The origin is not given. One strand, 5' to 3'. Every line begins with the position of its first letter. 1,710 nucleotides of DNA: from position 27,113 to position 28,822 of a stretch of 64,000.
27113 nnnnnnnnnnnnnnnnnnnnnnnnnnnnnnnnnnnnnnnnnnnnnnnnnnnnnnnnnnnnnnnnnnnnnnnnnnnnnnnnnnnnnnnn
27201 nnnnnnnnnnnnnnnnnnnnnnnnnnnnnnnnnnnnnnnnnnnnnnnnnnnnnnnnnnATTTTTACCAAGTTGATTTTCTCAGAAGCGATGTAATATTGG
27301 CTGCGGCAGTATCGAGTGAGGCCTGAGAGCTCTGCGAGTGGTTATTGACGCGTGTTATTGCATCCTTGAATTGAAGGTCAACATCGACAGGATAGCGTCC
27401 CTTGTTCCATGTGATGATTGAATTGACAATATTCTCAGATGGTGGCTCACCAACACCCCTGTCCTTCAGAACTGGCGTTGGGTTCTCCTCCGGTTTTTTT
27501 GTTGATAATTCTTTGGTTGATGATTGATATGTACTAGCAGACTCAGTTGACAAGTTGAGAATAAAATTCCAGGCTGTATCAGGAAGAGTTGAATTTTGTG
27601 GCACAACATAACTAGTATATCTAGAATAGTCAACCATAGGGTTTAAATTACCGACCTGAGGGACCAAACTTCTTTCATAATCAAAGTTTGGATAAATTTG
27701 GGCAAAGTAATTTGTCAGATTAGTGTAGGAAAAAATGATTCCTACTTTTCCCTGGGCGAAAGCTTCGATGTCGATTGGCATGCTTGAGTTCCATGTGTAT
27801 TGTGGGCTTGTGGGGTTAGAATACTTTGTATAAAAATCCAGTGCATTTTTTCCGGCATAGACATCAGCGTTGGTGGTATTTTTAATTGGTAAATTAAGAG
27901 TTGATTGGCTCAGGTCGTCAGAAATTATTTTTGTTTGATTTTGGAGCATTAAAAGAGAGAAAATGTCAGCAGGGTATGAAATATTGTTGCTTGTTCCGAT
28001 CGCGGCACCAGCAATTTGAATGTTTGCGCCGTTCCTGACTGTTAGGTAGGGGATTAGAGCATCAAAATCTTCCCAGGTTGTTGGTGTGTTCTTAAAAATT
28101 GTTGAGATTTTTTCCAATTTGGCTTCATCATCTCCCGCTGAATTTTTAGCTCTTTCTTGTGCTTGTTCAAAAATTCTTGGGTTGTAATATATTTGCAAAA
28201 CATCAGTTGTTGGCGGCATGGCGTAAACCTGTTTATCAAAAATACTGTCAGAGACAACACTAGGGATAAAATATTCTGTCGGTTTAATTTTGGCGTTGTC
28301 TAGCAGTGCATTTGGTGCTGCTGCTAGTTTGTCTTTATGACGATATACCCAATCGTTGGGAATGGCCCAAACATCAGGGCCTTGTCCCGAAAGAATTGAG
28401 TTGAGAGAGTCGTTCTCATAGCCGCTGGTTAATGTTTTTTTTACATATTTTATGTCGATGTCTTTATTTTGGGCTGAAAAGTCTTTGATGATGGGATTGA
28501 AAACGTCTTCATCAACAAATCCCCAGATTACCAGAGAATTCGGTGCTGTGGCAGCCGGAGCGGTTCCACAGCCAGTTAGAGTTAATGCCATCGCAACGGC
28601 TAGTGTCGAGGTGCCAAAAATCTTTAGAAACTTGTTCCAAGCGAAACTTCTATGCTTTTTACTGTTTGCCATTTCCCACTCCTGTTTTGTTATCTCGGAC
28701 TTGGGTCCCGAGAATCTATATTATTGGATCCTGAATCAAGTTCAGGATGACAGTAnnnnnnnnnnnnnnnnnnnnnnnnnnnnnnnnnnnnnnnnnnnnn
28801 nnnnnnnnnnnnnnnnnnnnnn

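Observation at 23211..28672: Surface/pilus locus: three consecutive proteins carry the same C-terminal TM-hairpin motif, next to a C39-like peptidase and a lipoprotein, downstream of pilB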

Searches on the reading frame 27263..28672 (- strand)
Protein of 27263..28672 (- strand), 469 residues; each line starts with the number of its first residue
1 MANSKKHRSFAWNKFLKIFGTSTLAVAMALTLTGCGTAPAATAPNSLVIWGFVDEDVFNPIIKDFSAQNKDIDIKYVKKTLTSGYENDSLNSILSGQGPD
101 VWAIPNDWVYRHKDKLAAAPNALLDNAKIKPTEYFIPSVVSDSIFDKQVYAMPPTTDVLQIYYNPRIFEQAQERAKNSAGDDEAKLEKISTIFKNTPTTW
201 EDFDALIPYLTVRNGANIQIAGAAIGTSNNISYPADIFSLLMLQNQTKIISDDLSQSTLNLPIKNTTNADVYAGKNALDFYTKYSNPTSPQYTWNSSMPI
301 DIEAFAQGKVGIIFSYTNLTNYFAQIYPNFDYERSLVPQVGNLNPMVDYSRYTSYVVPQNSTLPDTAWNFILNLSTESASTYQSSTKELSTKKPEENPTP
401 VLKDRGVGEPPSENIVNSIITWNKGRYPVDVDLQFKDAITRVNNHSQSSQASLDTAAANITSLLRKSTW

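Call 3: search_protein_families(library=pfam, proteins=[window:27263-28672:-], max_evalue=0.1)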
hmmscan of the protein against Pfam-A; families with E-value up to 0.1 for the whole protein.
window:27263-28672:- (469 aa): 0 families

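Call 37: search_solved_structures(query=window:27263-28672:-, max_evalue=1)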
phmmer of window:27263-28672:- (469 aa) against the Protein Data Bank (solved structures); distinct sequences matched with E-value up to 1: 11.
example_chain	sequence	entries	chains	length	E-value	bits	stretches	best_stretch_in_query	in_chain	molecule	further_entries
8art_A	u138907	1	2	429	5.4e-11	45.4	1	21-182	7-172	Putative secreted maltose-binding protein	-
4qrz_A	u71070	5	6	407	1.1e-06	31.2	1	47-172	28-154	ABC-TYPE SUGAR TRANSPORTER | ABC transporter, substrate binding protein (Sugar)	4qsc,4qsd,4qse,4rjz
4r9f_A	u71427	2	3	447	0.0016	20.8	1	50-371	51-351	MBP1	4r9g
3uor_A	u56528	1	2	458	0.014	17.7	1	49-171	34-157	ABC transporter sugar binding protein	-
3k01_A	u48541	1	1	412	0.041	16.2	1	56-181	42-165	Acarbose/maltose binding protein GacH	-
4gl0_A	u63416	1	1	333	0.043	16.1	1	62-247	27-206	Lmo0810 protein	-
3jzj_A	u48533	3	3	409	0.043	16.1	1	56-181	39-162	Acarbose/maltose binding protein GacH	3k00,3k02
4rk2_A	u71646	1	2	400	0.34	13.1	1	48-171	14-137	Putative sugar ABC transporter, substrate-binding protein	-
1s3p_A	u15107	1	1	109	0.56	12.4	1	51-86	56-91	Parvalbumin alpha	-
7o0u_M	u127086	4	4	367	0.65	12.2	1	351-381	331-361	RC-M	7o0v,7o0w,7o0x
1g33_A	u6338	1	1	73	0.72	12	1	51-86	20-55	PARVALBUMIN ALPHA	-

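Call 39: search_protein_families(library=ncbifam, proteins=[window:27263-28672:-], max_evalue=0.01)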
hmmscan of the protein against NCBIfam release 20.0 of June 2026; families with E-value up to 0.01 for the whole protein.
window:27263-28672:- (469 aa): 1 family
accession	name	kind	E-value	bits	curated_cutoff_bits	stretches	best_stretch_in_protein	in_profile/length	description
NF053763.1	ABCarbgalBndGanS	equivalog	3.6e-07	29.3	700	1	24-170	8-159/420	galactooligosaccharide ABC transporter substrate-binding protein GanS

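Call 84: find_related_loci(query=A7, collection=genome_contigs, flank=10000)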
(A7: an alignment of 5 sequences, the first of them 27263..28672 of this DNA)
Query A7 (469 aa) in genome_contigs; peptide patterns used: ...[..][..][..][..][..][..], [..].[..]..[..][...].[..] (x = any residue, [..] = any of these).
337 stretches matched a pattern; 134 encode a relative of the query (tblastn E <= 1e-3); the best 80 are kept; 79 distinct loci.
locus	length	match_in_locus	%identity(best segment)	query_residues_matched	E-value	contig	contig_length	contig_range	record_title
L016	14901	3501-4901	60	1-469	0e+0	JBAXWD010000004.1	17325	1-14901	MAG: Candidatus Berkelbacteria bacterium isolate ELA704 MAG704_4, whole genome shotgun sequence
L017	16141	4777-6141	59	14-469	3e-177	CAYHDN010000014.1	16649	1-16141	MAG TPA_asm: uncultured Candidatus Saccharibacteria bacterium isolate ERP119705_co12_92 genome assembly, contig: NODE_40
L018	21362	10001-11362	58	14-469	2e-174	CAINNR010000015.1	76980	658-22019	uncultured Candidatus Berkelbacteria bacterium isolate AlinenLipids_bin-4476 genome assembly, contig: bin-4476:15/39, wh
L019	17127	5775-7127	55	15-469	2e-167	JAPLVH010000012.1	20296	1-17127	MAG: Candidatus Berkelbacteria bacterium isolate LacPavin_0419_WC90_MAG_42_9 LacPavin_0419_WC90_scaffold_1167900, whole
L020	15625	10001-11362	54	12-469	7e-165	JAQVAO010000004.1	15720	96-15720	MAG: Patescibacteria group bacterium isolate STD2_43 NODE_13997_length_15720_cov_2.956904_Sandtown_D2, whole genome shot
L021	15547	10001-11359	54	14-469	6e-165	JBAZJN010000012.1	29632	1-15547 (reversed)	MAG: Patescibacteria group bacterium isolate SO_2017_LW4_120 scaffold_3366_c1_LW137-91_2017, whole genome shotgun sequen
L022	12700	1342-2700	52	14-469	5e-160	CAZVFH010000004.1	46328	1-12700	MAG TPA_asm: uncultured Candidatus Saccharibacteria bacterium isolate binchicken_co266_194 genome assembly, contig: NODE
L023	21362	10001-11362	53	12-469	6e-153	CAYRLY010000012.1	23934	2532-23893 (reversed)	MAG TPA_asm: uncultured Candidatus Saccharibacteria bacterium isolate SRP263991_co2_422 genome assembly, contig: NODE_23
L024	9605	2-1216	55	63-469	2e-152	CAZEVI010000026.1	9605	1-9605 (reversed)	MAG TPA_asm: uncultured Candidatus Saccharibacteria bacterium isolate binchicken_co387_690 genome assembly, contig: NODE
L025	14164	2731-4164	39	7-469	8e-107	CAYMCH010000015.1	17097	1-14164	MAG TPA_asm: uncultured Candidatus Saccharibacteria bacterium isolate SRP192927_co2_25 genome assembly, contig: NODE_542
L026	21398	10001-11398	59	1-469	0e+0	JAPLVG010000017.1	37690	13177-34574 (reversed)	MAG: Candidatus Berkelbacteria bacterium isolate LacPavin_0419_WC70L_MAG_40_9 LacPavin_0419_WC70L_scaffold_21095, whole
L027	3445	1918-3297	41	8-469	5e-108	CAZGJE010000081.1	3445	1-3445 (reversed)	MAG TPA_asm: uncultured Candidatus Saccharibacteria bacterium isolate SRP272421_co2_166 genome assembly, contig: NODE_12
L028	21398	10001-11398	37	3-469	5e-102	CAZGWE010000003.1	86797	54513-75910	MAG TPA_asm: uncultured Candidatus Saccharibacteria bacterium isolate binchicken_co251_1001 genome assembly, contig: NOD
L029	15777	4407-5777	38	14-469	1e-98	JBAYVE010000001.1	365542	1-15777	MAG: Patescibacteria group bacterium isolate SO_2016_LW3_52 scaffold00019_LW162_2016, whole genome shotgun sequence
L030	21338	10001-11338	40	14-469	1e-97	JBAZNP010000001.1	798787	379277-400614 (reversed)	MAG: Patescibacteria group bacterium isolate SO_2017_LW4_72 scaffold_15_c1_LW137-91_2017, whole genome shotgun sequence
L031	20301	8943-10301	40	14-469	1e-97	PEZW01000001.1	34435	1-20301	MAG: Candidatus Berkelbacteria bacterium CG10_big_fil_rev_8_21_14_0_10_43_13 CG10_8_21_14_0.10_scaffold_2539_c, whole ge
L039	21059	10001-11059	34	24-393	4e-54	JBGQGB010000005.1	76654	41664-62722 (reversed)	MAG: Candidatus Doudnabacteria bacterium isolate OBJ2_061818_090_38 k141_828447_length_76654_cov_24.6594, whole genome s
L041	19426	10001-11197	29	47-466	4e-51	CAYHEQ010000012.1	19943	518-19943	MAG TPA_asm: uncultured Candidatus Saccharibacteria bacterium isolate ERP119705_co11_467 genome assembly, contig: NODE_2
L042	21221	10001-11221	31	27-466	1e-50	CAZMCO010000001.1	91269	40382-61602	MAG TPA_asm: uncultured Candidatus Saccharibacteria bacterium isolate SRP068000_co1_601 genome assembly, contig: NODE_14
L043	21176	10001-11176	30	47-463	5e-50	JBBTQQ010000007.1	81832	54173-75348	MAG: Patescibacteria group bacterium isolate H41-bin257_1 H41_bin257_1_000000000007, whole genome shotgun sequence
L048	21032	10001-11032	32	26-381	2e-48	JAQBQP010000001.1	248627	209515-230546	MAG: Candidatus Doudnabacteria bacterium isolate RYN_376 scaffold_1974305, whole genome shotgun sequence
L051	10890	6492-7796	28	18-465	7e-46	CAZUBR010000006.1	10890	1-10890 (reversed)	MAG TPA_asm: uncultured Candidatus Saccharibacteria bacterium isolate SRP098346_co1_268 genome assembly, contig: NODE_75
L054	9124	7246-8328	31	21-402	1e-43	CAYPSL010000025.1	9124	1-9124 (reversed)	MAG TPA_asm: uncultured Candidatus Saccharibacteria bacterium isolate binchicken_co105_409 genome assembly, contig: NODE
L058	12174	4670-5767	31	7-398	2e-42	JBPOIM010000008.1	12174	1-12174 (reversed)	MAG: Candidatus Anderseniibacteriota bacterium isolate MAG_1567 c_000000551408, whole genome shotgun sequence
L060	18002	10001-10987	29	24-380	4e-42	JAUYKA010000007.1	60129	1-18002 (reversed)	MAG: bacterium isolate C24_metabat.bin.173 C24_k141_1014971, whole genome shotgun sequence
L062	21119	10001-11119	29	1-394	1e-41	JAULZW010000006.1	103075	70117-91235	MAG: Candidatus Paceibacterota bacterium isolate P_PACE2 NODE_189_length_103075_cov_2.958144, whole genome shotgun seque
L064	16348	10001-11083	30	21-402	2e-41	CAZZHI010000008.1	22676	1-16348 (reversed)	MAG TPA_asm: uncultured Candidatus Saccharibacteria bacterium isolate SRP286056_co1_201 genome assembly, contig: NODE_26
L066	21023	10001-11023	30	7-375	4e-41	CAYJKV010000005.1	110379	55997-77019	MAG TPA_asm: uncultured Candidatus Saccharibacteria bacterium isolate ERP124720_co1_130 genome assembly, contig: NODE_23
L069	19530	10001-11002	30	16-379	4e-40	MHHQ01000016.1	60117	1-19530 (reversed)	MAG: Candidatus Andersenbacteria bacterium RIFCSPHIGHO2_02_FULL_46_16 rifcsphigho2_02_scaffold_3241, whole genome shotgu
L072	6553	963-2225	28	16-463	1e-39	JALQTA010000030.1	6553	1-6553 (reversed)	MAG: Candidatus Paceibacterota bacterium isolate BSH.5 NODE_30_length_6553_cov_4.289067, whole genome shotgun sequence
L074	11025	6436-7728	27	6-463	8e-40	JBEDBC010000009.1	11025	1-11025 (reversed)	MAG: Candidatus Parcubacteria bacterium isolate NASQAN2014_035_B_bin.8 scaffold_668225, whole genome shotgun sequence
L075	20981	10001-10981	29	22-376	2e-39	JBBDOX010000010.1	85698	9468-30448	MAG: Candidatus Andersenbacteria bacterium isolate LejiaB_49_17 Lejia_B_357_length_85698_cov_11, whole genome shotgun se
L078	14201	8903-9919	27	29-395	7e-39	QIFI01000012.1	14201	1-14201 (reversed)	MAG: Candidatus Andersenbacteria bacterium isolate SZUA-179 Ga0063294_10001788, whole genome shotgun sequence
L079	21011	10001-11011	27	16-380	3e-38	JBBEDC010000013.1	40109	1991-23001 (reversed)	MAG: Candidatus Andersenbacteria bacterium isolate LejiaF_48_14 Lejia_F_1445_length_40109_cov_9, whole genome shotgun se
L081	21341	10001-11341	28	17-460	1e-37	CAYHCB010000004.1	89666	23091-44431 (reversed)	MAG TPA_asm: uncultured Gammaproteobacteria bacterium isolate ERP119702_co1_231 genome assembly, contig: NODE_149_length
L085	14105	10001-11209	27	28-463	1e-36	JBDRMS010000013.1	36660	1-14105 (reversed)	MAG: bacterium isolate MEGAHIT-group-1.842 k141_12023619, whole genome shotgun sequence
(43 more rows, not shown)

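Call 88: search_protein_families(library=pfam, proteins=[L078:7890-8630:+, L058:1578-4061:+, L066:6117-6746:+, L079:4484-5644:-, L054:974-2131:-, L048:14965-16845:+, L085:687-3371:-, L075:19869-20981:+, L041:16241-17665:+, L043:9161-9583:+], max_evalue=0.01)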
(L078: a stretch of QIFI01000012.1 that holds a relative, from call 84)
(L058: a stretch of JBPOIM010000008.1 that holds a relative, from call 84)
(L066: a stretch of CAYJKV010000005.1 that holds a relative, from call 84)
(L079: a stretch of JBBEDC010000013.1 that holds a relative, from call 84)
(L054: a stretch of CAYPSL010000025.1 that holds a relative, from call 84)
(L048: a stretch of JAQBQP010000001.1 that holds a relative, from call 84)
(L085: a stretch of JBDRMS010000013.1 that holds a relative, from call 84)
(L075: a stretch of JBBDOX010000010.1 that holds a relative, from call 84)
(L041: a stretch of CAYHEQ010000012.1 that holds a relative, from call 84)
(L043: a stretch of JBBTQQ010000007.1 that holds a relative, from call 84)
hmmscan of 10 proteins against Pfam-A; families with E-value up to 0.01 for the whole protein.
L078:7890-8630:+ (247 aa): 8 families
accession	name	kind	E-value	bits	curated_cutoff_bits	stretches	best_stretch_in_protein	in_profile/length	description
PF13847.12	Methyltransf_31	-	1.6e-14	54.2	27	1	87-197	3-112/145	Methyltransferase domain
PF13649.12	Methyltransf_25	-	1.1e-10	42.5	27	1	91-190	1-97/97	Methyltransferase domain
PF08241.18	Methyltransf_11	-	7.5e-10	39.8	21.2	1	93-193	2-94/95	Methyltransferase domain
PF01209.24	Ubie_methyltran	-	3.3e-08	33.6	20.1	1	85-198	45-155/233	ubiE/COQ5 methyltransferase family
PF08242.18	Methyltransf_12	-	2.2e-05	25.5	30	1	93-191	2-97/98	Methyltransferase domain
PF01135.25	PCMT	-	0.00039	20.7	20.3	1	83-147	69-132/210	Protein-L-isoaspartate(D-aspartate) O-methyltransferase (PCMT)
PF01728.25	FtsJ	-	0.00069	20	24.1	1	82-164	15-95/181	FtsJ-like methyltransferase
PF06325.19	PrmA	-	0.0018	18.2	22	1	86-194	160-258/296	Ribosomal protein L11 methyltransferase (PrmA)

L058:1578-4061:+ (828 aa): 2 families
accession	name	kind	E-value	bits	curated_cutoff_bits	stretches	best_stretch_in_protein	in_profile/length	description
PF00521.26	DNA_topoisoIV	-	6.6e-158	526.5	31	1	40-480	1-430/432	DNA gyrase/topoisomerase IV, subunit A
PF03989.18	DNA_gyraseA_C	-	4.2e-68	225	27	6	669-715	1-47/48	DNA gyrase C-terminal domain, beta-propeller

L066:6117-6746:+ (210 aa): 1 family
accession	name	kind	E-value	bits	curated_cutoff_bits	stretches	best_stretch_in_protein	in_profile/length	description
PF13483.12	Lactamase_B_3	-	2.3e-21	76.9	24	1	2-159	1-159/160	Beta-lactamase superfamily domain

L079:4484-5644:- (387 aa): 6 families
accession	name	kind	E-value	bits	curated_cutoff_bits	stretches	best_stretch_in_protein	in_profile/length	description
PF00575.29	S1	-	2.1e-52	175.8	22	4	207-280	3-74/74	S1 RNA binding domain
PF23459.1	S1_RRP5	-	1.4e-14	54.8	27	1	297-365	4-72/72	RRP5 S1 domain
PF21710.3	Spt6_S1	-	4.7e-06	27.3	27.5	0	68-97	59-88/91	Spt6, S1/OB domain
PF13509.12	S1_2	-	8.3e-06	26.3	21.8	0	296-334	1-39/61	S1 domain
PF21543.3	CvfB_2nd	-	1.6e-05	25.1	27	0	257-280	52-75/76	Virulence regulatory factor CvfB, second domain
PF24685.1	OB_RRP5_4th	-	0.00023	21.5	31.5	0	222-269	24-71/92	RRP5 OB-fold domain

L054:974-2131:- (386 aa): 1 family
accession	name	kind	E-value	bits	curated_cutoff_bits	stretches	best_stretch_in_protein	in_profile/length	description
PF04932.20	Wzy_C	-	0.0023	18.2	31.7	1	206-332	2-142/149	O-Antigen ligase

L048:14965-16845:+ (627 aa): 14 families
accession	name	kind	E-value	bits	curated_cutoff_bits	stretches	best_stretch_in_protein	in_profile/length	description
PF01434.24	Peptidase_M41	-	8e-69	231.8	29.9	1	413-600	2-190/191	Peptidase family M41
PF00004.35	AAA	-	4.5e-46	157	21.2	1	199-330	1-129/131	ATPase family associated with various cellular activities (AAA)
PF17862.7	AAA_lid_3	-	4.9e-13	48.8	27.2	1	354-393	1-40/45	AAA+ lid domain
PF06480.20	FtsH_ext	-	1.5e-08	35.3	25.5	1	11-89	5-96/103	FtsH Extracellular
PF07728.20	AAA_5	-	9.2e-07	29.4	22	1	198-320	1-137/139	AAA domain (dynein-related subfamily)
PF06068.19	TIP49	-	0.00041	20.1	23.8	1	196-233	50-89/347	TIP49 P-loop domain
PF13191.12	AAA_16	-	0.00078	20.4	32.6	0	196-220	24-48/167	AAA ATPase domain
PF20720.3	nSTAND3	-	0.00082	19.5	27.2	1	199-343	20-150/155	Novel STAND NTPase 3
PF23902.1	AAA_lid_PRS2_C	-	0.0013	19.3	34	1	336-387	2-53/73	PRS2 AAA+ lid C-terminal domain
PF05496.18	RuvB_N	-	0.0013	19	27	1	197-235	34-71/159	Holliday junction DNA helicase RuvB P-loop domain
PF07724.20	AAA_2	-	0.0017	18.8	27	0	200-268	7-88/166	AAA domain (Cdc48 subfamily)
PF13401.12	AAA_22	-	0.0058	17.4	27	0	199-225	8-37/130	AAA domain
PF13207.12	AAA_17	-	0.0064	17.2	27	0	202-253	1-51/136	AAA domain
PF13238.12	AAA_18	-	0.0099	16.8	29.4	0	199-229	1-25/128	AAA domain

L085:687-3371:- (895 aa): 7 families
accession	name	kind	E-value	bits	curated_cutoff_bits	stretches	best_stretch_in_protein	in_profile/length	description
PF00689.26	Cation_ATPase_C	-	3.7e-51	173.8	27.3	1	702-875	1-175/175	Cation transporting ATPase, C-terminus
PF00122.25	E1-E2_ATPase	-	1.9e-42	145.3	28.1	1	113-304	2-180/181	E1-E2 ATPase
PF00702.32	Hydrolase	-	4.5e-15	57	26.4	1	323-633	3-191/191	haloacid dehalogenase-like hydrolase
PF00690.31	Cation_ATPase_N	-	1.9e-12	47.1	20.4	1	9-73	5-69/69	Cation transporter/ATPase, N-terminus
PF13246.12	Cation_ATPase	-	1.4e-11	44.7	21.7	1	371-455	3-88/91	Cation transport ATPase (P-type)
PF08282.18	Hydrolase_3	-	6.2e-07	29.8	20.9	1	604-655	194-245/255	haloacid dehalogenase-like hydrolase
PF07759.17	DUF1615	-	0.0098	15.5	25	0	353-452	195-291/319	Protein of unknown function (DUF1615)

L075:19869-20981:+ (371 aa): 8 families
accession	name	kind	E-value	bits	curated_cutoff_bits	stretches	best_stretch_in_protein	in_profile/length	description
PF02861.25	Clp_N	-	1.3e-22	80.1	20.7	2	182-231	4-53/53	Clp amino terminal domain, pathogenicity island component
PF00004.35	AAA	-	2.6e-11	44.5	21.2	1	291-370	2-68/131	ATPase family associated with various cellular activities (AAA)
PF13191.12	AAA_16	-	1.5e-07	32.5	32.6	1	268-314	2-51/167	AAA ATPase domain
PF13401.12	AAA_22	-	6e-05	23.8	27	1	285-340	3-51/130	AAA domain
PF24734.1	DUF7685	-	9.1e-05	22.7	27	1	2-32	1-31/43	Domain of unknown function (DUF7685)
PF23569.1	NBD_SMAX1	-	0.00063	19.9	27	1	274-368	18-115/212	SMAX1 nucleotide binding domain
PF07728.20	AAA_5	-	0.0007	20.1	22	1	291-369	3-76/139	AAA domain (dynein-related subfamily)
PF01637.24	ATPase_2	-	0.0045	17.2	33.2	0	271-309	4-42/225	ATPase domain predominantly from Archaea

L041:16241-17665:+ (475 aa): 9 families
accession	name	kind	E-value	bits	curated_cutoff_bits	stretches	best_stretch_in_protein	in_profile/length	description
PF00308.24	Bac_DnaA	-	1.4e-73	246.8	23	1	139-298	2-161/162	Bacterial DnaA ATPAse domain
PF08299.17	Bac_DnaA_C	-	3.9e-25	88.1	31.5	1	385-451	3-69/69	Bacterial dnaA protein helix-turn-helix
PF11638.13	DnaA_N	-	2.1e-14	53.4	24.6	1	22-82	2-63/65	DnaA N-terminal domain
PF01695.23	IstB_IS21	-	2.1e-09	37.6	24.1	1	174-277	95-195/238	IstB-like ATP binding protein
PF00004.35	AAA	-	1.4e-06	29.2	21.2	1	175-292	2-127/131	ATPase family associated with various cellular activities (AAA)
PF01637.24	ATPase_2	-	1e-05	25.9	33.2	1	169-287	18-130/225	ATPase domain predominantly from Archaea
PF00910.28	RNA_helicase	-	0.00015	22.6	21.5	1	175-253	2-65/105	RNA helicase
PF13401.12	AAA_22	-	0.0014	19.4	27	0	173-213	7-45/130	AAA domain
PF13173.12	AAA_14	-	0.0032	17.9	27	1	172-258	3-86/129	AAA domain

L043:9161-9583:+ (141 aa): 2 families
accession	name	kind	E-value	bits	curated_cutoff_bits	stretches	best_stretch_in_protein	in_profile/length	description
PF01252.23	Peptidase_A8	-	9.5e-19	68.4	25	1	18-133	2-138/142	Signal peptidase (SPase) II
PF11384.13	DUF3188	-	0.0012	18.9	24.6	0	63-94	6-42/50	Protein of unknown function (DUF3188)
